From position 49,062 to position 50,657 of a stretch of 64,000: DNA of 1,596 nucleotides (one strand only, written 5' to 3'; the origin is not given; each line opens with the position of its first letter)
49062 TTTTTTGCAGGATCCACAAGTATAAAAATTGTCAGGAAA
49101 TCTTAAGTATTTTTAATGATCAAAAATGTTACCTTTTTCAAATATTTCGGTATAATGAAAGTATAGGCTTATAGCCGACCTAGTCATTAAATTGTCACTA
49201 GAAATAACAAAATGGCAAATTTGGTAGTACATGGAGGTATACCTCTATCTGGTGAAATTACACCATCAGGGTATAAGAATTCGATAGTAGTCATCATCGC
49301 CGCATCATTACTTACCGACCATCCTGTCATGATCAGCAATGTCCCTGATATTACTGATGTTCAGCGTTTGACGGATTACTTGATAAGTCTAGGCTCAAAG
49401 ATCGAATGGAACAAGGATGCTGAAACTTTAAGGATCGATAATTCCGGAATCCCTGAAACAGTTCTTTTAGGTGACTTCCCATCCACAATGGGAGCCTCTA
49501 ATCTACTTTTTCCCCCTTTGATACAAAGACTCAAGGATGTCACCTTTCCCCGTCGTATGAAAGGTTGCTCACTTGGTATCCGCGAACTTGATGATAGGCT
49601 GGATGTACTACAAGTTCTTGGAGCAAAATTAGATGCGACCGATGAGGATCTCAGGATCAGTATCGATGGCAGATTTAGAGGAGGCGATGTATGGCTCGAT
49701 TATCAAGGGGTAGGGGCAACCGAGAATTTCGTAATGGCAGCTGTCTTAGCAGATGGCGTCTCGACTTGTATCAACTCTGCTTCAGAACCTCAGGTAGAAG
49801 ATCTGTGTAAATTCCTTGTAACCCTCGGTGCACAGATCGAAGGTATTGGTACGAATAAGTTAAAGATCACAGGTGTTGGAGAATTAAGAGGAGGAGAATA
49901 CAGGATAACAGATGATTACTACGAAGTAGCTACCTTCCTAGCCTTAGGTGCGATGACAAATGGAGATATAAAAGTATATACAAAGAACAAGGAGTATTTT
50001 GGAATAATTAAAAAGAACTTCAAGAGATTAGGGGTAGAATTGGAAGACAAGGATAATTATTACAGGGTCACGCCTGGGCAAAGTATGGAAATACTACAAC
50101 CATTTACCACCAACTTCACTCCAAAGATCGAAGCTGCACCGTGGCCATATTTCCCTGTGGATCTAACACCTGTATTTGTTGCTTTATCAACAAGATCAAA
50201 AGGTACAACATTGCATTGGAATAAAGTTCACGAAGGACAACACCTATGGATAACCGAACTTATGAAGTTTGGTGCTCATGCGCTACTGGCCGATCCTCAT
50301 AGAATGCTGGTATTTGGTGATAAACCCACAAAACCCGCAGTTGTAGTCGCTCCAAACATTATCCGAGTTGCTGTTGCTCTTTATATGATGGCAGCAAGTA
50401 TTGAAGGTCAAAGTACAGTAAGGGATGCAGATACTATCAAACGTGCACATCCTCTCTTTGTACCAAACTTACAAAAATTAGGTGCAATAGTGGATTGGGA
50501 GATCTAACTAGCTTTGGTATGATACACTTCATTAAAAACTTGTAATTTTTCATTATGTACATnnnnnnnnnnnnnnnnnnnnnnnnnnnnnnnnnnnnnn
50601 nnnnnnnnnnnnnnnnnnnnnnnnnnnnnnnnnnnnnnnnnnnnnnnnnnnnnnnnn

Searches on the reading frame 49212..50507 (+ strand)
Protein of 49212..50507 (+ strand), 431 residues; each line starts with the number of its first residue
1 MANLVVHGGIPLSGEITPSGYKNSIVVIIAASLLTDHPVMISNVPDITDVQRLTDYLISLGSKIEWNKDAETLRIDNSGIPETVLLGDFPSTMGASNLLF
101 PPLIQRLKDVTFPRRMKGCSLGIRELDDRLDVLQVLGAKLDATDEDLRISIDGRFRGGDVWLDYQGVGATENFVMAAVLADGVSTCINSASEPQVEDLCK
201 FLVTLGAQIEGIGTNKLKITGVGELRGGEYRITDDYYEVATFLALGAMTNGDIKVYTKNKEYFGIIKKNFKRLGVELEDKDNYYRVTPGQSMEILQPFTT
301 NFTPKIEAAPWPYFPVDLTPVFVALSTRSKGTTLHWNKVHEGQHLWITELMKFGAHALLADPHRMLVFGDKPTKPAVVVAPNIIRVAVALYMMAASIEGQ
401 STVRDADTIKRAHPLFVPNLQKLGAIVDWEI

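Call 8: search_protein_families(library=pfam, proteins=[window:49212-50507:+])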
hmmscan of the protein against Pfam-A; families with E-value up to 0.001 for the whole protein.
window:49212-50507:+ (431 aa): 1 family
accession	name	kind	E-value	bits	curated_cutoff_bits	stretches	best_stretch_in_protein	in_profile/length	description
PF00275.25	EPSP_synthase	-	2.5e-50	171.9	22.8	1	8-420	3-417/417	EPSP synthase (3-phosphoshikimate 1-carboxyvinyltransferase)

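Call 11: find_encoding_contigs(protein=window:49212-50507:+, flank=3000, max_places=10)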
Protein window:49212-50507:+ (431 aa): 20 contigs read that carry it; 9 places shown.
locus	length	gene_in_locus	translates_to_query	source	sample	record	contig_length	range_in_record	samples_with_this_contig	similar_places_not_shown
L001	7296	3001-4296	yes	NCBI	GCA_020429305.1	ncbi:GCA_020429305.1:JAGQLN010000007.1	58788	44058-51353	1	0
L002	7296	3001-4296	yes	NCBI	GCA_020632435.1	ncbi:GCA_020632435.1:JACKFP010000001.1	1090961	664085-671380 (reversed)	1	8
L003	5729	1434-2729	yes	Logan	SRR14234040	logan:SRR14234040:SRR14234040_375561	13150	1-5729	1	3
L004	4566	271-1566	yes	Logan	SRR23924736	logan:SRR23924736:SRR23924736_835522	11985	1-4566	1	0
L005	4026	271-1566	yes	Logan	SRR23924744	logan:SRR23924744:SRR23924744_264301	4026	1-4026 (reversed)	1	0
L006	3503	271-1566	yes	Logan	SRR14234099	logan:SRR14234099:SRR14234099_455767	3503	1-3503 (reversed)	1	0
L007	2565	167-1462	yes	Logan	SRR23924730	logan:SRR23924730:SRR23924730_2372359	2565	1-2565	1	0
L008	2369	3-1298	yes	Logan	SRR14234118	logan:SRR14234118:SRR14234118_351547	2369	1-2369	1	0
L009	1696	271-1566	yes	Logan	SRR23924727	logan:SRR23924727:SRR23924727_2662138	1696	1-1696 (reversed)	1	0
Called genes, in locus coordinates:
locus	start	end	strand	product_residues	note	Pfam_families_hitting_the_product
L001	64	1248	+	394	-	PF07690:MFS_1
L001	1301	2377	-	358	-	PF01565:FAD_binding_4, PF02873:MurB_C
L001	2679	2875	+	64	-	-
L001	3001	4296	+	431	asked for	PF00275:EPSP_synthase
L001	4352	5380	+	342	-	PF00953:Glycos_transf_4 (weak)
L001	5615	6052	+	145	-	PF02381:MraZ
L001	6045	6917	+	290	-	PF01795:Methyltransf_5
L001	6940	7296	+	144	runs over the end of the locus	-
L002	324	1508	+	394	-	PF07690:MFS_1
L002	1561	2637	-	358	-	PF01565:FAD_binding_4, PF02873:MurB_C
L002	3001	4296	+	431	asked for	PF00275:EPSP_synthase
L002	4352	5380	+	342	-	PF00953:Glycos_transf_4 (weak)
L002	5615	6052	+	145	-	PF02381:MraZ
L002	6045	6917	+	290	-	PF01795:Methyltransf_5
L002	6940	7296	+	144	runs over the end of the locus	-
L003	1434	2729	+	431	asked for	PF00275:EPSP_synthase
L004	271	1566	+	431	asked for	PF00275:EPSP_synthase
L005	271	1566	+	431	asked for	PF00275:EPSP_synthase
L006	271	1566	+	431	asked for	PF00275:EPSP_synthase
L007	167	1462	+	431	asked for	PF00275:EPSP_synthase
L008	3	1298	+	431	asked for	PF00275:EPSP_synthase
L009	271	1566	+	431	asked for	PF00275:EPSP_synthase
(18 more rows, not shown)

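Call 25: find_related_loci(query=window:49212-50507:+, collection=genome_contigs, flank=3000)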
Query window:49212-50507:+ (431 aa) in genome_contigs; peptide patterns used: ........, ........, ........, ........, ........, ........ (x = any residue, [..] = any of these).
71 stretches matched a pattern; 13 encode a relative of the query (tblastn E <= 1e-3); 13 distinct loci.
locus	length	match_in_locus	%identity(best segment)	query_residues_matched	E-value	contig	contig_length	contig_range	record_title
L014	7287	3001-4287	53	1-430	6e-155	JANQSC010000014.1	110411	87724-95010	MAG: Opitutaceae bacterium isolate IP29b_bin.87 k99_2999874, whole genome shotgun sequence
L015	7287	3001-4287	53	1-430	8e-155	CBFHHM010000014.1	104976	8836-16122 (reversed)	MAG: Candidatus Pelagisphaera sp. isolate AGTU_4_bin_7_strict genome assembly, contig: AGTU_4_bin_7_strict_c14, whole ge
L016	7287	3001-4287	53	1-430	4e-154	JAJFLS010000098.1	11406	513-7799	MAG: Opitutales bacterium isolate OFTM265 OFTM265_97, whole genome shotgun sequence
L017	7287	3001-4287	53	1-430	4e-154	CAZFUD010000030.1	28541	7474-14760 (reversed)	MAG TPA_asm: uncultured Opitutaceae bacterium isolate SRP077602_co4_676 genome assembly, contig: NODE_2647_length_28541_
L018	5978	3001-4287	52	1-430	4e-153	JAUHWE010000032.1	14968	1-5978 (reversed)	MAG: Verrucomicrobiia bacterium isolate 2_bin.11 NODE_2686_length_14968_cov_0.833502, whole genome shotgun sequence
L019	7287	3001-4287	53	1-430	8e-155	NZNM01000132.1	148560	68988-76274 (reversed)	MAG: Opitutaceae bacterium isolate EAC85 MHASMcontig_267061, whole genome shotgun sequence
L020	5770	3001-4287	53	1-430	3e-153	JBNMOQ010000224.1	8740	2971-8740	MAG: Candidatus Pelagisphaera sp. isolate 3300054698_11 Ga0535670_0017609, whole genome shotgun sequence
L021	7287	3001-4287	52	1-430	2e-152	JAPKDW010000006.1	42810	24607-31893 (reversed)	MAG: Opitutaceae bacterium isolate ANT-100 NODE_379_length_42810_cov_7.029377, whole genome shotgun sequence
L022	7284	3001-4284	52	1-429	2e-152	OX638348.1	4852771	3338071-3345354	MAG: uncultured Opitutaceae bacterium isolate b1b57f99-08c0-43d1-969e-fd0ef39b1292 genome assembly, chromosome: 1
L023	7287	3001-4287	52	1-430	7e-152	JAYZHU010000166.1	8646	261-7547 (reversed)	MAG: Verrucomicrobiota bacterium isolate XB_MAG22 DB_MAG22_0166, whole genome shotgun sequence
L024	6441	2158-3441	51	1-429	7e-151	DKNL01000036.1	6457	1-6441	MAG TPA_asm: Opitutales bacterium UBA7389 UBA7389_contig_88014, whole genome shotgun sequence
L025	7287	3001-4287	53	1-430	1e-156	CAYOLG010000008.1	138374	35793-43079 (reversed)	MAG TPA_asm: uncultured Opitutaceae bacterium isolate SRP134809_co1_176 genome assembly, contig: NODE_117_length_138374_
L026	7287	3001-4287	53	1-430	3e-154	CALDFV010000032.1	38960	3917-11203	MAG: uncultured Opitutaceae bacterium isolate S1_Bin_Bin_254_1 genome assembly, contig: c_000000344704, whole genome sho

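Call 26: find_homologous_proteins(query=window:49212-50507:+, max_evalue=1e-50)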
Query window:49212-50507:+ (431 aa): 2373 proteins with E <= 1e-50 among 8000 candidates; the best 120 are listed.
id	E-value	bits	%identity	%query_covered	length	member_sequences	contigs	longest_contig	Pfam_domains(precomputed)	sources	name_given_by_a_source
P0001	1.1e-288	975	100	100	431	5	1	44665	PF00275.26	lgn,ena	-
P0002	1.6e-196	671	70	100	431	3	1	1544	PF00275.26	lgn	-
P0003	4.8e-161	554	58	100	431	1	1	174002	PF00275.26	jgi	jgi:UDP-N-acetylglucosamine 1-carboxyvinyltransferase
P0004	1.5e-154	533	55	100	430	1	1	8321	PF00275.26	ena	-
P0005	6.5e-154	531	55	100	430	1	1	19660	PF00275.26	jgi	jgi:UDP-N-acetylglucosamine 1-carboxyvinyltransferase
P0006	8.8e-154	530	54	100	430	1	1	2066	PF00275.26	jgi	jgi:UDP-N-acetylglucosamine 1-carboxyvinyltransferase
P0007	1.2e-153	530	57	100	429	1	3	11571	PF00275.26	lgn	-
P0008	1.4e-153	530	56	100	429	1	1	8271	PF00275.26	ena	-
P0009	2.5e-153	529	57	100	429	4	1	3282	PF00275.26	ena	-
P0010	3.0e-153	528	53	100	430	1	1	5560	PF00275.26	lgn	-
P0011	4.0e-153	528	56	100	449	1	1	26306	PF00275.26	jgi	-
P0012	4.0e-153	528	56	100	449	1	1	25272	PF00275.26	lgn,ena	-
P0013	4.2e-153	528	55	100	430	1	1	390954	PF00275.26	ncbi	-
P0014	1.8e-152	526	56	100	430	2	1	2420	PF00275.26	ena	-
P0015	2.5e-152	525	56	100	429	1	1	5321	PF00275.26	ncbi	ncbi:MAG: UDP-N-acetylglucosamine 1-carboxyvinyltransferase [Opitutaceae bacterium]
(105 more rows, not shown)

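Call 27: find_encoding_contigs(protein=P0003, flank=3000, max_places=3)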
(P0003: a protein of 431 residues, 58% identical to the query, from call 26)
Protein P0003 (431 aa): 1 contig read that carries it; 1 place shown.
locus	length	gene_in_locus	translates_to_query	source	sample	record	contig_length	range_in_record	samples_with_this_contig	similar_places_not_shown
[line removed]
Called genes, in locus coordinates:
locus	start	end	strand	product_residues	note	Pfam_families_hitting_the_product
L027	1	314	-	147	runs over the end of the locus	PF02381:MraZ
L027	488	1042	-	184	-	-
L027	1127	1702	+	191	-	-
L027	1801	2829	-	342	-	PF00953:Glycos_transf_4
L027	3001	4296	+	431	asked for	PF00275:EPSP_synthase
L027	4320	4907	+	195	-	-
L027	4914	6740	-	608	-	PF00005:ABC_tran, PF02463:SMC_N (weak), PF13304:AAA_21 (faint)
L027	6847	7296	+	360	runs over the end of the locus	PF01565:FAD_binding_4, PF02873:MurB_C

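Call 28: find_encoding_contigs(protein=P0002, flank=3000, max_places=5)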
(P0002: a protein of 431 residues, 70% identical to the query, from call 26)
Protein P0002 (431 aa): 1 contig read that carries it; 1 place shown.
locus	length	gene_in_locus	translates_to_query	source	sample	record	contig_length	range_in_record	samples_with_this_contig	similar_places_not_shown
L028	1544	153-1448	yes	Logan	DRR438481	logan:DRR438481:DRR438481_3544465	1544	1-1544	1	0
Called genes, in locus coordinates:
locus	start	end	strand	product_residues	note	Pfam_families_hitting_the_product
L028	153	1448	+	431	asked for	PF00275:EPSP_synthase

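Call 31: list_cluster_members(proteins=[window:49212-50507:+, window:47649-48725:-, L001:1301-2377:-])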
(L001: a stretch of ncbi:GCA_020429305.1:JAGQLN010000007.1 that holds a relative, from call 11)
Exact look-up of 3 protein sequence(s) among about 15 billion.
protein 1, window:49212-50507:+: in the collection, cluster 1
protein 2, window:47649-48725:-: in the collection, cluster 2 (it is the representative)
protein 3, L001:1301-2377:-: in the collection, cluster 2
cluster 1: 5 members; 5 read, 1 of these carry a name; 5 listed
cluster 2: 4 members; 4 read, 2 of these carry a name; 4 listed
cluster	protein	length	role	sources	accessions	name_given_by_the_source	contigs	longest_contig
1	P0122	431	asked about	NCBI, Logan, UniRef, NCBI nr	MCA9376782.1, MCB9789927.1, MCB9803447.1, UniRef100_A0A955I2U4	UDP-N-acetylglucosamine 1-carboxyvinyltransferase [Candidatus Nomurabacteria bacterium] | UDP-N-acetylglucosamine 1-carboxyvinyltransferase n=1 Tax=Candidatus Dojkabacteria ... | UDP-N-acetylglucosamine 1-carboxyvinyltransferase [Candidatus Dojkabacteria bacterium]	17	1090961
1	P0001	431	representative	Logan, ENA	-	-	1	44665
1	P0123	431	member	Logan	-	-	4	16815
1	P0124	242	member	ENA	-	-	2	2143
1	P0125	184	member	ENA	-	-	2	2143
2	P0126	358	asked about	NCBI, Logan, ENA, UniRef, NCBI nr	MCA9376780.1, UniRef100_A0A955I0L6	UDP-N-acetylmuramate dehydrogenase [Candidatus Dojkabacteria bacterium] | UDP-N-acetylenolpyruvoylglucosamine reductase n=1 Tax=Candidatus Dojkabacteria bacterium ...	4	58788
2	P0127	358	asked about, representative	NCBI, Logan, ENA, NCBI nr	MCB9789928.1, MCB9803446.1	UDP-N-acetylmuramate dehydrogenase [Candidatus Nomurabacteria bacterium]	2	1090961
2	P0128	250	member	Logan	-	-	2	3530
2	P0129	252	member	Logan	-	-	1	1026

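Call 32: find_encoding_contigs(protein=P0001, flank=1500, max_places=10)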
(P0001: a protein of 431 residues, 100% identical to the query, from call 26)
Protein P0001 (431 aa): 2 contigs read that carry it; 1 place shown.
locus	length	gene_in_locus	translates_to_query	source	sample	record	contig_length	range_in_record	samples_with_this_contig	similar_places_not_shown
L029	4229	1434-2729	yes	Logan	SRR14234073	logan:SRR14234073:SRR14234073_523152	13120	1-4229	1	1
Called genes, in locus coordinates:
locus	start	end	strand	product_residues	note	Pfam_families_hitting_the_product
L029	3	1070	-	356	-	?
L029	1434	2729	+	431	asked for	PF00275:EPSP_synthase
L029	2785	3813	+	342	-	PF00953:Glycos_transf_4 (weak)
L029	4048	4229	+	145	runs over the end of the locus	PF02381:MraZ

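Call 33: find_encoding_contigs(protein=P0123, flank=1500, max_places=10)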
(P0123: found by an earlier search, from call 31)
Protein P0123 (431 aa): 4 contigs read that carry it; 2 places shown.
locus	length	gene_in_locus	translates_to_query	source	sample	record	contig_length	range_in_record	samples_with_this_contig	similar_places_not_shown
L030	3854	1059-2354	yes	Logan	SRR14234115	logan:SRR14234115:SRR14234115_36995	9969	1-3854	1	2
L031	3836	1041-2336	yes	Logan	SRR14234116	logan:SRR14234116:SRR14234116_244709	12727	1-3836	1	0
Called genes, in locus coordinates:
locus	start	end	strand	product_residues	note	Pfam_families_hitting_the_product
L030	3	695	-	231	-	?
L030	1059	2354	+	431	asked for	PF00275:EPSP_synthase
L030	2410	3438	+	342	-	PF00953:Glycos_transf_4 (weak)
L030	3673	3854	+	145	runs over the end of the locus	PF02381:MraZ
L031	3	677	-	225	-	?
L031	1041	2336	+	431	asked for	PF00275:EPSP_synthase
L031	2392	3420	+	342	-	PF00953:Glycos_transf_4 (weak)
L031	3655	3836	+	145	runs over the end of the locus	PF02381:MraZ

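Call 63: find_related_loci(query=window:49212-50507:+, collection=metagenome_contigs, flank=2000)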
Query window:49212-50507:+ (431 aa) in metagenome_contigs; peptide patterns used: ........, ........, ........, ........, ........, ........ (x = any residue, [..] = any of these).
128 stretches matched a pattern; 11 encode a relative of the query (tblastn E <= 1e-3); 11 distinct loci.
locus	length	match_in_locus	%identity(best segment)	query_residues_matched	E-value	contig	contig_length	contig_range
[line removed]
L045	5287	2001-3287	53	1-430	5e-155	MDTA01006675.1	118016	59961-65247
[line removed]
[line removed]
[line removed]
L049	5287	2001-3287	52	1-430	5e-152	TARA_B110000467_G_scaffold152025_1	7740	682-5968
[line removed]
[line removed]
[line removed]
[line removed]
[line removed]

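Call 64: find_encoding_contigs(protein=P0126, flank=1500, max_places=10)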
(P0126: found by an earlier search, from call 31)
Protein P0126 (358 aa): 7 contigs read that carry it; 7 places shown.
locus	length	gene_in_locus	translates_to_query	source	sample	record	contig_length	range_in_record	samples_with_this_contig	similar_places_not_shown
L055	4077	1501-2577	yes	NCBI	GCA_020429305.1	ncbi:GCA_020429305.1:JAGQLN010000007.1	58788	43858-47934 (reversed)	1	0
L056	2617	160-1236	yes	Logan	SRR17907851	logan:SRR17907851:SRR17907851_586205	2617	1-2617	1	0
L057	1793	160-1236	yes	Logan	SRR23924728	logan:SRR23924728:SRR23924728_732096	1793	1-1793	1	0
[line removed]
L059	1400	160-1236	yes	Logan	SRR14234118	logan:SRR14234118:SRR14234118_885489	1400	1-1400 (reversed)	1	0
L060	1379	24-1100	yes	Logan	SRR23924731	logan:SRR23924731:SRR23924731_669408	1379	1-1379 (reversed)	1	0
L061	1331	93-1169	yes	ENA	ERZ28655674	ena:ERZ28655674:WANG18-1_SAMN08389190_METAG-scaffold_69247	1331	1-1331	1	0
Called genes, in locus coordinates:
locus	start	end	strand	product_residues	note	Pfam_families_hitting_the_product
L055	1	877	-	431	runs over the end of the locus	PF00275:EPSP_synthase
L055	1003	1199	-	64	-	-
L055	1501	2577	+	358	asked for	PF01565:FAD_binding_4, PF02873:MurB_C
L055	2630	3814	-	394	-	PF07690:MFS_1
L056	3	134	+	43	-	?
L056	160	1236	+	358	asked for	PF01565:FAD_binding_4, PF02873:MurB_C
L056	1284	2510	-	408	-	PF07690:MFS_1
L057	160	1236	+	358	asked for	PF01565:FAD_binding_4, PF02873:MurB_C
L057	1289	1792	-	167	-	?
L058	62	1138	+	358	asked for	PF01565:FAD_binding_4, PF02873:MurB_C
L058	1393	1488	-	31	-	?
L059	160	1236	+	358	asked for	PF01565:FAD_binding_4, PF02873:MurB_C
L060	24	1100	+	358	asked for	PF01565:FAD_binding_4, PF02873:MurB_C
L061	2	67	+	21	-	?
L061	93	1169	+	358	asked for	PF01565:FAD_binding_4, PF02873:MurB_C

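Call 68: find_encoding_contigs(protein=P0124, flank=2500, max_places=6)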
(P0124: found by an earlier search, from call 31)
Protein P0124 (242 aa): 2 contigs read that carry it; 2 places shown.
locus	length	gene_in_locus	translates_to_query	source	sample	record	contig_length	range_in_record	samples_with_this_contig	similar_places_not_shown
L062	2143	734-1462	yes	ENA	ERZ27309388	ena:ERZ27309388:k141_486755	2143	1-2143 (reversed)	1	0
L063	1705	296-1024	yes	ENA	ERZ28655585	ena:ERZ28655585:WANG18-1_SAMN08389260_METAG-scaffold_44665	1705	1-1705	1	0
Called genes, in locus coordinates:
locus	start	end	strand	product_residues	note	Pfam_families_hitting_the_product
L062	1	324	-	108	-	?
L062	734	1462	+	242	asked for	PF00275:EPSP_synthase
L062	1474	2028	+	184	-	PF00275:EPSP_synthase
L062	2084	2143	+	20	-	?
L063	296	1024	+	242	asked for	PF00275:EPSP_synthase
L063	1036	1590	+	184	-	PF00275:EPSP_synthase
